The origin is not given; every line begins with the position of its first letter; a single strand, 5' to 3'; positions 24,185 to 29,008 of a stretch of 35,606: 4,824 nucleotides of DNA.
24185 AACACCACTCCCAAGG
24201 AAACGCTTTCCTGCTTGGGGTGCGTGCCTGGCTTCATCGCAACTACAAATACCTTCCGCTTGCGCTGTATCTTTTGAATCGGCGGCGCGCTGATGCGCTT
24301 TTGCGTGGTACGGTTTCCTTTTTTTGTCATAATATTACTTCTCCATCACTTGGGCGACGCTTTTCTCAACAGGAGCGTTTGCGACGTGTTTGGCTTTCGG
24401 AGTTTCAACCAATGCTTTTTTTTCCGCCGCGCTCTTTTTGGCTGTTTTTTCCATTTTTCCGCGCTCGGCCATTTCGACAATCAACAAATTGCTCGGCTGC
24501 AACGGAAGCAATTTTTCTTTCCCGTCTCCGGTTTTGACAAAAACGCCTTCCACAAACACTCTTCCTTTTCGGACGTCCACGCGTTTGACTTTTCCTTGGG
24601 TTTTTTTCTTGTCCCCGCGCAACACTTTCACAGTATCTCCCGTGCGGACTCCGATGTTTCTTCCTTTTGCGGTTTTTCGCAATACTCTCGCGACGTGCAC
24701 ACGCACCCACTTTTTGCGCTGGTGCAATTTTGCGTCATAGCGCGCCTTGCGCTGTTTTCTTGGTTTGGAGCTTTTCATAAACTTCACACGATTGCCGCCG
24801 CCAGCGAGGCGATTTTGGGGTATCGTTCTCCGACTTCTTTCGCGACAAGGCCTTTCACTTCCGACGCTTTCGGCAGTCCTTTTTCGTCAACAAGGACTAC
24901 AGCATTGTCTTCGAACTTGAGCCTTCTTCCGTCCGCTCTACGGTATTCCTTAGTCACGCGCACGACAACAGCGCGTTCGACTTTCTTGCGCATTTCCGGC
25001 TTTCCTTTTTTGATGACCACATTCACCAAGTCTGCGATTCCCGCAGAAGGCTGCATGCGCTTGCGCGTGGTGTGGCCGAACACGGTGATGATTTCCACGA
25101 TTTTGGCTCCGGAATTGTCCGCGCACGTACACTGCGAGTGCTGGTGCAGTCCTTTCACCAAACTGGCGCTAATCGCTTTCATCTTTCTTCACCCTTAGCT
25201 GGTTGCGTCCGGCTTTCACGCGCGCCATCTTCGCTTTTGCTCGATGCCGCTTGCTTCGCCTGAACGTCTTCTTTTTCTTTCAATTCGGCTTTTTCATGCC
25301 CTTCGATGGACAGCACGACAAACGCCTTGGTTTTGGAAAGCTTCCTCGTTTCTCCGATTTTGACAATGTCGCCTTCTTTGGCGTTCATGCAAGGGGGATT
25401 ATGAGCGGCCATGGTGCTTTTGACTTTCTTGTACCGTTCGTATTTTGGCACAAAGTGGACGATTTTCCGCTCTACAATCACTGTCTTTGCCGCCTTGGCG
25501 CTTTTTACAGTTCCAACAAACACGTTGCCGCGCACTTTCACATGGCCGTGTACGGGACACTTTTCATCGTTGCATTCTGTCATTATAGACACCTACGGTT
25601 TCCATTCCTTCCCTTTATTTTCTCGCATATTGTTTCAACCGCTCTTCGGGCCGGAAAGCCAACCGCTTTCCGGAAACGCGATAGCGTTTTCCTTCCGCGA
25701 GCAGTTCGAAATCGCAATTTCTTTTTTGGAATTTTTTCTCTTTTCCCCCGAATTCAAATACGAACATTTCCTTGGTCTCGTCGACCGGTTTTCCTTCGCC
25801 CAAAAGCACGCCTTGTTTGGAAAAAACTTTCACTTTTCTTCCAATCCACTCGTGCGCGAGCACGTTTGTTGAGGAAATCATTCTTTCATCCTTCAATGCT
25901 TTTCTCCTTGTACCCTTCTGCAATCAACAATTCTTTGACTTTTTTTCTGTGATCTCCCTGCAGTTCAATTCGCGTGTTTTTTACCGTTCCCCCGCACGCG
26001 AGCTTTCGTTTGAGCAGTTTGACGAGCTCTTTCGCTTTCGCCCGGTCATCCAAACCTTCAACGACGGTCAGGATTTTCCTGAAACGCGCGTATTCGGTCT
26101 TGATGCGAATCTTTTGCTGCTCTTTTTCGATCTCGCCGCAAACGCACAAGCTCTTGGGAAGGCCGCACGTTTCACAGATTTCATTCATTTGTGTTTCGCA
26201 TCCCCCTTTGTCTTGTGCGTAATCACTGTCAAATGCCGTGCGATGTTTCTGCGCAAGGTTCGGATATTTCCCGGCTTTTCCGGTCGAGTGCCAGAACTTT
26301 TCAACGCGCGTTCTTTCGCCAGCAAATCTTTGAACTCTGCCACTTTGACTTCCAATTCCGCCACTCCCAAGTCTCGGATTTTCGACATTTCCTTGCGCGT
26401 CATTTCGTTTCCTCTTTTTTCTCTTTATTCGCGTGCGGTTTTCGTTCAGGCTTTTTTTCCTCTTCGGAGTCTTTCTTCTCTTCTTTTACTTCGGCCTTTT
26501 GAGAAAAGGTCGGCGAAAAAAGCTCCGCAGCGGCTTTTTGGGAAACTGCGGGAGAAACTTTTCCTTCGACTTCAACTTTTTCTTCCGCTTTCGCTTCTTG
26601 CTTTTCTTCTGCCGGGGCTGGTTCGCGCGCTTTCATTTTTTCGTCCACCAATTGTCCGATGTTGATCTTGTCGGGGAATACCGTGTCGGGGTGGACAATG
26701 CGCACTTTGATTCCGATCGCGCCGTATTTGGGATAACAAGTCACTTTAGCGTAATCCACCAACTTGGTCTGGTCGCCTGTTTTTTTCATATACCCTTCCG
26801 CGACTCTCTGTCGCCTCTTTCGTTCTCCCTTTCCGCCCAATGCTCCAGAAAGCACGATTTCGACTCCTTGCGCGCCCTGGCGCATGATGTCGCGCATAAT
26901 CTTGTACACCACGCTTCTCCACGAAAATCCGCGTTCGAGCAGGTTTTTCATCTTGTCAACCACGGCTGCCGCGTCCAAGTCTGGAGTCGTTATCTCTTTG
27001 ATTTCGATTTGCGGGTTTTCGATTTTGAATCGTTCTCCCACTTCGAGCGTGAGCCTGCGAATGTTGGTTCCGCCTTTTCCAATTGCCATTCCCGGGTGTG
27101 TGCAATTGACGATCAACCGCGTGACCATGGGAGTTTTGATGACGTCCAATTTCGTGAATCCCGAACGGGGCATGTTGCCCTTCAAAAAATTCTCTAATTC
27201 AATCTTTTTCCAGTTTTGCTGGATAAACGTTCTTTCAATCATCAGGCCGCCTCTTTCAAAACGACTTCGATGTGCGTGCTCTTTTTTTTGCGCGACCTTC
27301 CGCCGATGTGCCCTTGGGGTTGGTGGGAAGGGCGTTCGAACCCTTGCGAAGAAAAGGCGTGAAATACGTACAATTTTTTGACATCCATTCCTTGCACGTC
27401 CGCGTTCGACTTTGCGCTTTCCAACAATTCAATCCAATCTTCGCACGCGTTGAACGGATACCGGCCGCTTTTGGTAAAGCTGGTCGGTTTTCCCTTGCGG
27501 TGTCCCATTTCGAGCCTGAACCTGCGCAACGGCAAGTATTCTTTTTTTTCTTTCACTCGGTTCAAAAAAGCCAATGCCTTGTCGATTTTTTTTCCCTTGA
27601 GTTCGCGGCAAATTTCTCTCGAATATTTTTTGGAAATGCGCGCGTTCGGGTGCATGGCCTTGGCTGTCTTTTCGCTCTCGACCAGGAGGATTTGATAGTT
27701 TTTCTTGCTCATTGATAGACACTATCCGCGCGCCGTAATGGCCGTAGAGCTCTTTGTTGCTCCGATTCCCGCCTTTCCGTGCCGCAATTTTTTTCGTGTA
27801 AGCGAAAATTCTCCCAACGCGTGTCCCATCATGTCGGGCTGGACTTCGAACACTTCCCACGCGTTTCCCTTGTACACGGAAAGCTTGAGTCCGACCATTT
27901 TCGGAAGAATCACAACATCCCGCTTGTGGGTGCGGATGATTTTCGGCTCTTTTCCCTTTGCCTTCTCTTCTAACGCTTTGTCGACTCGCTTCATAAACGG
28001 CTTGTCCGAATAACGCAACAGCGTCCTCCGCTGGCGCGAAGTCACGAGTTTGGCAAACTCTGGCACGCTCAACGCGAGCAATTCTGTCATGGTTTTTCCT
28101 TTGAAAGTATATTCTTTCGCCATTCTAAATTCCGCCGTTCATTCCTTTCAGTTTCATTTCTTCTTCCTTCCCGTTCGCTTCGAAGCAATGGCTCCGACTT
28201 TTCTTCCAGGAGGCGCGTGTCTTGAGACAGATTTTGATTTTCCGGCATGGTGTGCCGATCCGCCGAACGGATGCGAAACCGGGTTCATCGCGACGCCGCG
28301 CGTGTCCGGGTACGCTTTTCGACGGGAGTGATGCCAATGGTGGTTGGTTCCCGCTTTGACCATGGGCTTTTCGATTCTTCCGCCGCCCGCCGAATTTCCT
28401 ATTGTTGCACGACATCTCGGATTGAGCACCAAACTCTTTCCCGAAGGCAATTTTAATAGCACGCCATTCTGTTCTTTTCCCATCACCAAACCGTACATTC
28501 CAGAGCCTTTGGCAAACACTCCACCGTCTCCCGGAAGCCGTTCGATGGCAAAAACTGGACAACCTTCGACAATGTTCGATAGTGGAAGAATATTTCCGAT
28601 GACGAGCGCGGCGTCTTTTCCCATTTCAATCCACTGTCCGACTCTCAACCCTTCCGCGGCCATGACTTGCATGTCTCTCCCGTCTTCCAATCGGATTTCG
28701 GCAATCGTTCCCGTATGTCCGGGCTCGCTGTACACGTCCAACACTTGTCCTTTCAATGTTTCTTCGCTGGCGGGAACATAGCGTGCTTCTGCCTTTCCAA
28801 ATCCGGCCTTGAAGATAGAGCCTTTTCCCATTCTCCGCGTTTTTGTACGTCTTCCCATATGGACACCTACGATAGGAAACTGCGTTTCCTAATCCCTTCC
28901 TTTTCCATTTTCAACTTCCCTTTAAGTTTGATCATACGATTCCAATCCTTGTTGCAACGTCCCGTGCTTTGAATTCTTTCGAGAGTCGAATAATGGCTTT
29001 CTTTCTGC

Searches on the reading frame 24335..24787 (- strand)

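Call 87: search_protein_families(library=pfam, proteins=[window:24335-24787:-], max_evalue=0.01)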
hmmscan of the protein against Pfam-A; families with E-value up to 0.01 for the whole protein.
window:24335-24787:- (150 aa): 4 families
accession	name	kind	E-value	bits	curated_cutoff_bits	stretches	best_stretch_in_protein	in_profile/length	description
PF16906.11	Ribosomal_L26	-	3.6e-12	47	28.8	1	6-107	1-70/82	Ribosomal proteins L26 eukaryotic, L24P archaeal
PF23284.2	KOW2_Spt5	-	0.0014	18.9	28.9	1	49-71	1-23/50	Transcription elongation factor SPT5, second KOW domain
PF23291.1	KOW4_SPT5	-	0.0043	17.4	27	1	47-70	9-32/55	Transcription elongation factor SPT5, fourth KOW domain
PF00467.35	KOW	-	0.0051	17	22.3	1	50-80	2-32/32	KOW motif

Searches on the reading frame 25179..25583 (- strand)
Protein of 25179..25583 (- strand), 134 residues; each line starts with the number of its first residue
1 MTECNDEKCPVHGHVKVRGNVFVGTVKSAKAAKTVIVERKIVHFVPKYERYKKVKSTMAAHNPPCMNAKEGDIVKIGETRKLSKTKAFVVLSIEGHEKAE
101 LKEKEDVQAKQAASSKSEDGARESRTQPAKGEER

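Call 12: search_protein_families(library=pfam, proteins=[window:25179-25583:-])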
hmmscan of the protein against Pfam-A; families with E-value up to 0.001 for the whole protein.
window:25179-25583:- (134 aa): 1 family
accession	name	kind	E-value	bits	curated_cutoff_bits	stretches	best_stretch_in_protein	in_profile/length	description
PF00366.26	Ribosomal_S17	-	5.7e-23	81.2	25.9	1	24-91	1-67/68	Ribosomal protein S17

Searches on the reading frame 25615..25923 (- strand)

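Call 12: search_protein_families(library=pfam, proteins=[window:25615-25923:-])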
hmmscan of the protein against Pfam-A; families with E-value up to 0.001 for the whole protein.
window:25615-25923:- (102 aa): 1 family
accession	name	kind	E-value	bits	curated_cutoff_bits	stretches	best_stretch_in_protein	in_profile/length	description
PF01868.21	RNase_P-MRP_p29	-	1.4e-10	41.4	27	1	20-97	2-83/84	Ribonuclease P/MRP, subunit p29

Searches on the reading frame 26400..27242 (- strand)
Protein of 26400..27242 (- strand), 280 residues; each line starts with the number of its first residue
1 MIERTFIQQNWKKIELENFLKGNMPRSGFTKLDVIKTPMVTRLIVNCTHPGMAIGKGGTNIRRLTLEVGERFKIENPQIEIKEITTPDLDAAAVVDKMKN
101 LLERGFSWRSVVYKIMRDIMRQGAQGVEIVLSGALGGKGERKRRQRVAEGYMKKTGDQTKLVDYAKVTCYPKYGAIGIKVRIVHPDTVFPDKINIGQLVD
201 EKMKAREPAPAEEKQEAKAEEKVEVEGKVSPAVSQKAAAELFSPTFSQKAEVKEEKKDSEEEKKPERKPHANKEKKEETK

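Call 43: find_homologous_proteins(query=window:26400-27242:-, max_evalue=1e-40)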
Query window:26400-27242:- (280 aa): 273 proteins with E <= 1e-40 among 5226 candidates; the best 120 are listed.
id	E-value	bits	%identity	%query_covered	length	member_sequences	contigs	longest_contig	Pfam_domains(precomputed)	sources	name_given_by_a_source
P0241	7.4e-178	608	100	100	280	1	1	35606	PF07650.24,PF00189.26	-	-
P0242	1.7e-98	348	76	70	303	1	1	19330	PF07650.24,PF00189.26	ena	-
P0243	4.0e-97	343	70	73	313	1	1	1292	PF07650.24,PF00189.26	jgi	jgi:small subunit ribosomal protein S3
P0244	4.5e-95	336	61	94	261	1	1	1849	PF07650.24,PF00189.26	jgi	-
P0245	2.6e-94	334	70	75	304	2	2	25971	PF07650.24,PF00189.26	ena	-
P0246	4.5e-94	333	74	72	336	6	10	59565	PF07650.24,PF00189.26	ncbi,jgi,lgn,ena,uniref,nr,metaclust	ncbi:MAG: 30S ribosomal protein S3 [Candidatus Diapherotrites archaeon]|uniref:30S ribosomal protein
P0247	1.8e-93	331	57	100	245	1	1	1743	PF07650.24,PF00189.26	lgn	-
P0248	2.4e-92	327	60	98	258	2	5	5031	PF07650.24,PF00189.26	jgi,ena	-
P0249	6.0e-92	326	61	91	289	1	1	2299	PF07650.24,PF00189.26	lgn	-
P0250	1.6e-91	325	75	72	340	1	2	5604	PF07650.24,PF00189.26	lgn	-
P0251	7.2e-91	323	58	99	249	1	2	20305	PF07650.24,PF00189.26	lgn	-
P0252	1.1e-90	322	64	81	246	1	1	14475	PF07650.24,PF00189.26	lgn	-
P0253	2.3e-90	321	64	80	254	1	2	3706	PF07650.24,PF00189.26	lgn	-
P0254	1.2e-89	318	59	95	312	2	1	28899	PF07650.24,PF00189.26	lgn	-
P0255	3.3e-86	307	67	70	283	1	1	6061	PF07650.24,PF00189.26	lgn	-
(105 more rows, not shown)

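Call 44: find_encoding_contigs(protein=P0242, flank=10000, max_places=2)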
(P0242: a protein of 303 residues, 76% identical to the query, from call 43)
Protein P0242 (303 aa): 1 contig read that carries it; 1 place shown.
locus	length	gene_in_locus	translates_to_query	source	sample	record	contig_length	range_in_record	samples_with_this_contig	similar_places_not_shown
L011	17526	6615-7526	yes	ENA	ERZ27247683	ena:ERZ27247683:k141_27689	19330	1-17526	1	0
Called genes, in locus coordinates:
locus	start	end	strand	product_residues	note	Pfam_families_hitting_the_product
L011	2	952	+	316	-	?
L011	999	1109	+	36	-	-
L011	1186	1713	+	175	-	-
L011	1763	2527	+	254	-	PF01145:Band_7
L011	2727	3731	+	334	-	PF00297:Ribosomal_L3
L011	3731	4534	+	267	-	PF00573:Ribosomal_L4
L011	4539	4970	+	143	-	PF00276:Ribosomal_L23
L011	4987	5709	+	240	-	PF03947:Ribosomal_L2_C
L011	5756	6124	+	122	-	PF00203:Ribosomal_S19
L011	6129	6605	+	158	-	PF00237:Ribosomal_L22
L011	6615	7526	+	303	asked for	PF07650:KH_2, PF00189:Ribosomal_S3_C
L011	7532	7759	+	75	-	PF00831:Ribosomal_L29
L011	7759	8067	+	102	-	PF01253:SUI1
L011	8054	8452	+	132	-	PF01868:RNase_P-MRP_p29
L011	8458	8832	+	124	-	PF00366:Ribosomal_S17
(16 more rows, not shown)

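Call 71: find_encoding_contigs(protein=P0246, flank=10000, max_places=3)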
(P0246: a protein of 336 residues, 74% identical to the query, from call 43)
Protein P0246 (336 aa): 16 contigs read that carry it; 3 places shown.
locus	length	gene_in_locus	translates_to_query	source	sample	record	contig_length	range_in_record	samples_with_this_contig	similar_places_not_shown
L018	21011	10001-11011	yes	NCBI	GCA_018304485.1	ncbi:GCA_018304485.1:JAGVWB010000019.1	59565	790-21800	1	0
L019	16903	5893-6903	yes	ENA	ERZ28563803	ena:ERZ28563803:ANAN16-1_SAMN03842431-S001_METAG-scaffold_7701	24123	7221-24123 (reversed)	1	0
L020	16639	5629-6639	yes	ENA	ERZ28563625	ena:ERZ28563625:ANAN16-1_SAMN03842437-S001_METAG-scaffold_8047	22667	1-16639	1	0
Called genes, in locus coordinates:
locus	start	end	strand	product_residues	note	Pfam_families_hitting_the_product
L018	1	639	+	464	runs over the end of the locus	PF01139:RtcB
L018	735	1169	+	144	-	-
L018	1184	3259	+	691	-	-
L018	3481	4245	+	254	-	PF01145:Band_7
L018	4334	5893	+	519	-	-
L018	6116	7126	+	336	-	PF00297:Ribosomal_L3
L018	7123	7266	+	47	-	-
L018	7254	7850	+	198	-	PF00573:Ribosomal_L4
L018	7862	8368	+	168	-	PF00276:Ribosomal_L23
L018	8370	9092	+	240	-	PF00181:Ribosomal_L2_N (weak), PF03947:Ribosomal_L2_C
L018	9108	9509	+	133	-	PF00203:Ribosomal_S19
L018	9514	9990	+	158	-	PF00237:Ribosomal_L22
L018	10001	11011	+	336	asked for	PF07650:KH_2, PF00189:Ribosomal_S3_C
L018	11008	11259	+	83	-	PF00831:Ribosomal_L29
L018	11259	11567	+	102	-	PF01253:SUI1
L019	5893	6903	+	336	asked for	PF07650:KH_2, PF00189:Ribosomal_S3_C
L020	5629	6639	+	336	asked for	PF07650:KH_2, PF00189:Ribosomal_S3_C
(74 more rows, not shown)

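Call 72: find_encoding_contigs(protein=P0250, flank=10000, max_places=2)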
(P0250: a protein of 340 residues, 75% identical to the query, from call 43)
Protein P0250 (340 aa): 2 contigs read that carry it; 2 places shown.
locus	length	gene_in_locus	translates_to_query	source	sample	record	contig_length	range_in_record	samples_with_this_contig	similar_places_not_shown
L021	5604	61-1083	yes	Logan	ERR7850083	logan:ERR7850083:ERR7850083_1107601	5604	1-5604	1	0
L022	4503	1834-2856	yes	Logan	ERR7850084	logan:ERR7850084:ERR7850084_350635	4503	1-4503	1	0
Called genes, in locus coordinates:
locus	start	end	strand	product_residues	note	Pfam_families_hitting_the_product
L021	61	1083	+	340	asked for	PF07650:KH_2, PF00189:Ribosomal_S3_C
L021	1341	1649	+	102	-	PF01253:SUI1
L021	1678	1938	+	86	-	PF01868:RNase_P-MRP_p29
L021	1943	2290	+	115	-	PF00366:Ribosomal_S17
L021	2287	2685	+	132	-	PF00238:Ribosomal_L14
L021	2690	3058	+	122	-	PF16906:Ribosomal_L26, PF23287:KOW7_SPT5 (faint), PF00467:KOW (weak)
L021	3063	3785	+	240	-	PF00900:Ribosomal_S4e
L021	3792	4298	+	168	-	PF00281:Ribosomal_L5, PF00673:Ribosomal_L5_C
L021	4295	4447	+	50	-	PF00253:Ribosomal_S14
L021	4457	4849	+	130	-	PF00410:Ribosomal_S8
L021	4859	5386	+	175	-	PF00347:Ribosomal_L6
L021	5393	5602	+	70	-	?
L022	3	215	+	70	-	?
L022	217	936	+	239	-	PF00181:Ribosomal_L2_N (faint), PF03947:Ribosomal_L2_C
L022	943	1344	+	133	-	PF00203:Ribosomal_S19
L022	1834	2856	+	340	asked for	PF07650:KH_2, PF00189:Ribosomal_S3_C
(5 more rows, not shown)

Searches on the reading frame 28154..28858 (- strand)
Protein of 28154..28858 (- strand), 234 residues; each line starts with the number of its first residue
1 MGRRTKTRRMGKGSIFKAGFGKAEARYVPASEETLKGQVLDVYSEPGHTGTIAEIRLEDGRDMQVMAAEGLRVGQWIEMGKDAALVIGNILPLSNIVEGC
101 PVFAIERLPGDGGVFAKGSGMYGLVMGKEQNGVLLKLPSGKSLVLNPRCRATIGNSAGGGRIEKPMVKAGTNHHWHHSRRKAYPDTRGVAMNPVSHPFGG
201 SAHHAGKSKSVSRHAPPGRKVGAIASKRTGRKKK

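Call 12: search_protein_families(library=pfam, proteins=[window:28154-28858:-])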
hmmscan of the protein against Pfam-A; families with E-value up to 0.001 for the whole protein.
window:28154-28858:- (234 aa): 1 family
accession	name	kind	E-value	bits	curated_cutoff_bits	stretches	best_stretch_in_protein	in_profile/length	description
PF03947.24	Ribosomal_L2_C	-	1.8e-35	122.2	33.7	1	87-215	2-120/126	Ribosomal Proteins L2, C-terminal domain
